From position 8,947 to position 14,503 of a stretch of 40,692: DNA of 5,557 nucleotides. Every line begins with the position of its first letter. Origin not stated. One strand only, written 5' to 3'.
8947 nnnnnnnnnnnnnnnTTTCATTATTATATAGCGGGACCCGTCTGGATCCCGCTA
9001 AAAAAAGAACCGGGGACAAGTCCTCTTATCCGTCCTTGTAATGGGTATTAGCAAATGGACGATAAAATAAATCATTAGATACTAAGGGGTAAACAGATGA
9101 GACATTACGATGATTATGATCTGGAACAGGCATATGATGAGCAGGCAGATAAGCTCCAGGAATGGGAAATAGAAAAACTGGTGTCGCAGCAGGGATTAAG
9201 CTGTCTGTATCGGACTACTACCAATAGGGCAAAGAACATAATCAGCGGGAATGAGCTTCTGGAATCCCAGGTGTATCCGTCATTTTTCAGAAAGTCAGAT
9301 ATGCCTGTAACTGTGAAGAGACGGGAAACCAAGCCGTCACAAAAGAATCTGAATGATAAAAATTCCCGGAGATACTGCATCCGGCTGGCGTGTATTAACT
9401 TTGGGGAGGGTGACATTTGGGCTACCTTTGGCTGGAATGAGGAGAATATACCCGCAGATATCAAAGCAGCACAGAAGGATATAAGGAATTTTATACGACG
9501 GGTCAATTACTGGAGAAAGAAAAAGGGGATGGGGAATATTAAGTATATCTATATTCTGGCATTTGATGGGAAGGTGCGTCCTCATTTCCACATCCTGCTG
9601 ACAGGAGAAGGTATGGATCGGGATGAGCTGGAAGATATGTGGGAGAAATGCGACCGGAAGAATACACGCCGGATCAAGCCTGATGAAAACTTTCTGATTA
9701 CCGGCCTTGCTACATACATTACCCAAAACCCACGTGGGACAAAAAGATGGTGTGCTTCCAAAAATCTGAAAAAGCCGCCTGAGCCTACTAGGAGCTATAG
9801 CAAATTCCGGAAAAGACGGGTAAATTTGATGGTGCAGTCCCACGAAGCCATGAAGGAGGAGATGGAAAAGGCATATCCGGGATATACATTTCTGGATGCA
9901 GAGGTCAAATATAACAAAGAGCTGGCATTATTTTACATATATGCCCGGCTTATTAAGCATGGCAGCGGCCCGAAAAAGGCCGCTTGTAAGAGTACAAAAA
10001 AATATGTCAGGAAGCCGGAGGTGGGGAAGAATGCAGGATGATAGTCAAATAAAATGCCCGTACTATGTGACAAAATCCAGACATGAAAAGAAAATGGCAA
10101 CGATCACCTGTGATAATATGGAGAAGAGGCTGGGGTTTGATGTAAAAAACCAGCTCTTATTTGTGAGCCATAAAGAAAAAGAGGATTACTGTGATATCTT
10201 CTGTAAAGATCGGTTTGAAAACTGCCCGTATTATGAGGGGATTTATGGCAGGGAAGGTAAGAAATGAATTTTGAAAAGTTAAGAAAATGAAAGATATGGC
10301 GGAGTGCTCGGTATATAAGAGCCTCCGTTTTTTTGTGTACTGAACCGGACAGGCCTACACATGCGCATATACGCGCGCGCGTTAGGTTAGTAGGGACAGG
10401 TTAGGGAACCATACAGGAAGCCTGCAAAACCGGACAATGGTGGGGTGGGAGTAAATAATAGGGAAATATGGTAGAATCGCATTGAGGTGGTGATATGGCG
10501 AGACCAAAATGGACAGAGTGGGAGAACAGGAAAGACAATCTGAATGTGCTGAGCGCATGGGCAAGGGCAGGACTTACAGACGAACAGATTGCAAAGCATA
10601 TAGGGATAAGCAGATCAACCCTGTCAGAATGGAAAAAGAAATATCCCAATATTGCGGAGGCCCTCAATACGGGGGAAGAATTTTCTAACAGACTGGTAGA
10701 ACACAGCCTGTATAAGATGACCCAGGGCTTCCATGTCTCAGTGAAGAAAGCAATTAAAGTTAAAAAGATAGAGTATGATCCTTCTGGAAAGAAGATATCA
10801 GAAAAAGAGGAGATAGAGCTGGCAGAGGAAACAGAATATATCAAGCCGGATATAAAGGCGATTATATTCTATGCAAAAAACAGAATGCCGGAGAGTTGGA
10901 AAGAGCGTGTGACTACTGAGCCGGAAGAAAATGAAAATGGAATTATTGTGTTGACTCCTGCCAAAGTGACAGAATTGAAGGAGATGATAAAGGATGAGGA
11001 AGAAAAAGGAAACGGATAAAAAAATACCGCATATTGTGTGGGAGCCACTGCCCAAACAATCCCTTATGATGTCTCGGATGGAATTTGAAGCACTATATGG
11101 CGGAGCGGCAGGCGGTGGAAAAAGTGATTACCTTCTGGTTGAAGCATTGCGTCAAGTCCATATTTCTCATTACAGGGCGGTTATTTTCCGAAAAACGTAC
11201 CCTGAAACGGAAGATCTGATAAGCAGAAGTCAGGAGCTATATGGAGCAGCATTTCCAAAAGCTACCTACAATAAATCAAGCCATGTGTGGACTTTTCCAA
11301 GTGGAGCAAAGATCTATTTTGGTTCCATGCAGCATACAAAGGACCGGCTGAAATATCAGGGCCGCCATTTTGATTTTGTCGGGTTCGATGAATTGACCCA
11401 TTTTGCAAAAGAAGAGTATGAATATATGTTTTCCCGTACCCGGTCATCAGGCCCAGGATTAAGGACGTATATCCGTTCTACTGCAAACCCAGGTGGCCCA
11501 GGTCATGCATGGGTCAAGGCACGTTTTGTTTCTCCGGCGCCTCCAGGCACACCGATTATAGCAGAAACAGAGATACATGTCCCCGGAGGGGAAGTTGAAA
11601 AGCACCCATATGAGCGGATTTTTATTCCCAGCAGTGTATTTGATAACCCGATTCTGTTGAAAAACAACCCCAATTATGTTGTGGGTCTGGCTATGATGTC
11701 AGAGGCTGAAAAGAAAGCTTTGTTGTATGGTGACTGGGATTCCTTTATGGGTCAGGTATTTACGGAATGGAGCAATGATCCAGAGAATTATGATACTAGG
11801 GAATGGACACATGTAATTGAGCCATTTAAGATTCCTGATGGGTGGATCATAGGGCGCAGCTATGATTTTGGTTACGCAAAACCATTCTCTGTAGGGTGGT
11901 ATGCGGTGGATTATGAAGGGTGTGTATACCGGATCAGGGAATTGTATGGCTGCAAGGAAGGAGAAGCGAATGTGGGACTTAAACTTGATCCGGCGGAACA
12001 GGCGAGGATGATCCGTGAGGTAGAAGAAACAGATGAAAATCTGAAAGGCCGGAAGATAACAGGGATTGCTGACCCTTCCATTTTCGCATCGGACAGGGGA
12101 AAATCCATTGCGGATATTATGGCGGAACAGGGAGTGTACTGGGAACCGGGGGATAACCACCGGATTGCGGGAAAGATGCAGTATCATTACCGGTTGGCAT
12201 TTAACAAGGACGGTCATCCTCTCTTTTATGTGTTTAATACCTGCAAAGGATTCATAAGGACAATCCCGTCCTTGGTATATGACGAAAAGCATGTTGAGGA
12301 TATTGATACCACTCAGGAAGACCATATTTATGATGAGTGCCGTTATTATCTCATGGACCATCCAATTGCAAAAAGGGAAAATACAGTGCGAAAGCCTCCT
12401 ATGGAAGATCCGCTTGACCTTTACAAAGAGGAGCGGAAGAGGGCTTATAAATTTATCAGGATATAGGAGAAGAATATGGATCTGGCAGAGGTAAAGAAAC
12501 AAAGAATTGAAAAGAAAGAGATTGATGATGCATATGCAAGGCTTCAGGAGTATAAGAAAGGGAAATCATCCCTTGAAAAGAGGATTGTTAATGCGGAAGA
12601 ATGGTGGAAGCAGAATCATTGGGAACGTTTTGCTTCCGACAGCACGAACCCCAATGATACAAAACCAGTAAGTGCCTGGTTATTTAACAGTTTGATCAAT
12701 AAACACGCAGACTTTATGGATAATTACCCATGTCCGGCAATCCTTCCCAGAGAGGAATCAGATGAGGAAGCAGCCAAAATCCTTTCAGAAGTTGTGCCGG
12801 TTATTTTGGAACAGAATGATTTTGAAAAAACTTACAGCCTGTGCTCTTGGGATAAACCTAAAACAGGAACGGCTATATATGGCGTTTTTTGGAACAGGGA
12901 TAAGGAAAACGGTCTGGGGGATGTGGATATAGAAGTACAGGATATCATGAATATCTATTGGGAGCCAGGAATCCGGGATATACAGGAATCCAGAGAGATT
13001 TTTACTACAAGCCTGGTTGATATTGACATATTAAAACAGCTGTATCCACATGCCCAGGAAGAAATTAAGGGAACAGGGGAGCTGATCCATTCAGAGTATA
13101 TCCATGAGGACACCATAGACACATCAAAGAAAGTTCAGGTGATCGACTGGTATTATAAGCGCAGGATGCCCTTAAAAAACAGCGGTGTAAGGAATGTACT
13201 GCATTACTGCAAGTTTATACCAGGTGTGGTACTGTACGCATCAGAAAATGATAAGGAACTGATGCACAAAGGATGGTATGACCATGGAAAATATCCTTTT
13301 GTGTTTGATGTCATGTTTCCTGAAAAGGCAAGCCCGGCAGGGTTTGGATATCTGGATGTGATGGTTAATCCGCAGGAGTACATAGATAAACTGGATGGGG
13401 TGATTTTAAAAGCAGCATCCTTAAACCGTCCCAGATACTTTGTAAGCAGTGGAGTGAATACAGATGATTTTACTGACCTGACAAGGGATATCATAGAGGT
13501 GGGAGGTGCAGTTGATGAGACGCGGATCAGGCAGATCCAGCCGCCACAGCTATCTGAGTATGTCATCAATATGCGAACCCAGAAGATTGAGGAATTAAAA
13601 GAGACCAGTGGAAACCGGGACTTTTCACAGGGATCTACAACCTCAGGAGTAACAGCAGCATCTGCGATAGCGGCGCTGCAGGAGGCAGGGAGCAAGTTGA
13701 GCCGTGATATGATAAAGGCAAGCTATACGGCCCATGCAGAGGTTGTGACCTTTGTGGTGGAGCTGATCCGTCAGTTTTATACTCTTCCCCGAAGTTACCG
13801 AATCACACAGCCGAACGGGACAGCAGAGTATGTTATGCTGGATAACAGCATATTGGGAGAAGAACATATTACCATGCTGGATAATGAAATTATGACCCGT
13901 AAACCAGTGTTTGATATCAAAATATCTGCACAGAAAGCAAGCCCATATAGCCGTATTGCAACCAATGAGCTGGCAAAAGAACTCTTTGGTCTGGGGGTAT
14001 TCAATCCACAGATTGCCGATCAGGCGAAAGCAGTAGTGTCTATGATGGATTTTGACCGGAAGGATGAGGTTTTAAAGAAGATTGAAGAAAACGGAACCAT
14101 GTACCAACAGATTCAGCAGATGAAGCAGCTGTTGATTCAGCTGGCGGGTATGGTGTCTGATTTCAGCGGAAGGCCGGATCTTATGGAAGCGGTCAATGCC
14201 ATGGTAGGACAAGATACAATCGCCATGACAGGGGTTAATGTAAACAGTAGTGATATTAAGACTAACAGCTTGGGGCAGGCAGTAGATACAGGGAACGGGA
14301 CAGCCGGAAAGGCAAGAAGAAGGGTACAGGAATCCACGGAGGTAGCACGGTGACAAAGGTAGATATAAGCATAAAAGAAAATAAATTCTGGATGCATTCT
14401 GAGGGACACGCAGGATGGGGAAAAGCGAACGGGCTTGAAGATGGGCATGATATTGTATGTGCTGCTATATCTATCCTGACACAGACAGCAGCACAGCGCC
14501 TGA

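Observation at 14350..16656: Prp-type protease encoded just upstream of scaffold and capsid genes that both start with an L27-like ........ leader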

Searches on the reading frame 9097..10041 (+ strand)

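Call 40: search_protein_families(library=pfam, proteins=[window:9097-10041:+], max_evalue=0.001)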
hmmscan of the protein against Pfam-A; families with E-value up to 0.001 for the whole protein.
window:9097-10041:+ (314 aa): 1 family
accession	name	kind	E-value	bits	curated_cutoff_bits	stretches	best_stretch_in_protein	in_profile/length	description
PF23343.2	REP_ORF2-G2P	-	4.9e-08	33.6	27.8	1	116-184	11-76/99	Replication-associated protein ORF2/G2P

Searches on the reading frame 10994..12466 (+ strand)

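Call 6: search_protein_families(library=pfam, proteins=[window:10994-12466:+], max_evalue=0.01)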
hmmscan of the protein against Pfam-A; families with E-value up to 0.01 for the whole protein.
window:10994-12466:+ (490 aa): 2 families
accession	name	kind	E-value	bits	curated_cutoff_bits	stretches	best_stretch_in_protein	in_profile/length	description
PF03237.21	Terminase_6N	-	4.5e-16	59.6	22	1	35-256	2-208/215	Terminase large subunit, T4likevirus-type, N-terminal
PF04466.19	Terminase_3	-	1e-05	25.6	23.2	1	35-181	7-151/201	Phage terminase large subunit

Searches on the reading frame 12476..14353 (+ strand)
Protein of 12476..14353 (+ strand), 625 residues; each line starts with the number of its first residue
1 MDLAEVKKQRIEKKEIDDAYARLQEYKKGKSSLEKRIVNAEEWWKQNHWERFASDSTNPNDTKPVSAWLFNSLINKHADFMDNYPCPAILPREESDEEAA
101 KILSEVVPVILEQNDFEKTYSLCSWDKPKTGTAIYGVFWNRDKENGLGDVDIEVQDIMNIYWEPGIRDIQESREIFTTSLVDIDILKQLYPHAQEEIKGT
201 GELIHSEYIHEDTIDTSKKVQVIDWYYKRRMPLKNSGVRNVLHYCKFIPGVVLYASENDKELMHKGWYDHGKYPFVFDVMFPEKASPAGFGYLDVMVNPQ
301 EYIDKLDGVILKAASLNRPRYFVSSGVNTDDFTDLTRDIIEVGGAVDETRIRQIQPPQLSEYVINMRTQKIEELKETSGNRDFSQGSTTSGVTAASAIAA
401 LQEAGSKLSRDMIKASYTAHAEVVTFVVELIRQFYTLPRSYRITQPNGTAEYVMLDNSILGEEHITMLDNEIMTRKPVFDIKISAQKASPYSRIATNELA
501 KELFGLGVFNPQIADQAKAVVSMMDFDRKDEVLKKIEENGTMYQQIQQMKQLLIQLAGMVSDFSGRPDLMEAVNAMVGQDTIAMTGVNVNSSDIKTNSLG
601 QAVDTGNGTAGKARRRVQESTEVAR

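Call 6: search_protein_families(library=pfam, proteins=[window:12476-14353:+], max_evalue=0.01)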
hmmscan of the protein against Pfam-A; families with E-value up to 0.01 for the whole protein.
window:12476-14353:+ (625 aa): 1 family
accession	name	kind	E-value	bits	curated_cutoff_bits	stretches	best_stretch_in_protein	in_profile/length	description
PF16510.12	P22_portal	-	2.8e-30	105.8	26.1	1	83-551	65-560/594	Phage P22-like portal protein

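Call 7: search_protein_families(library=phrogs, proteins=[window:12476-14353:+], max_evalue=0.001)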
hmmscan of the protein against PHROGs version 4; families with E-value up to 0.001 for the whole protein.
window:12476-14353:+ (625 aa): 2 families
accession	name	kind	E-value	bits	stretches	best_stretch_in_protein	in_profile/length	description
phrog_156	-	head and packaging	6.9e-84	283.5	1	24-551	6-575/681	portal protein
phrog_1216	-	head and packaging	8.9e-08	32.1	1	215-445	294-523/714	portal protein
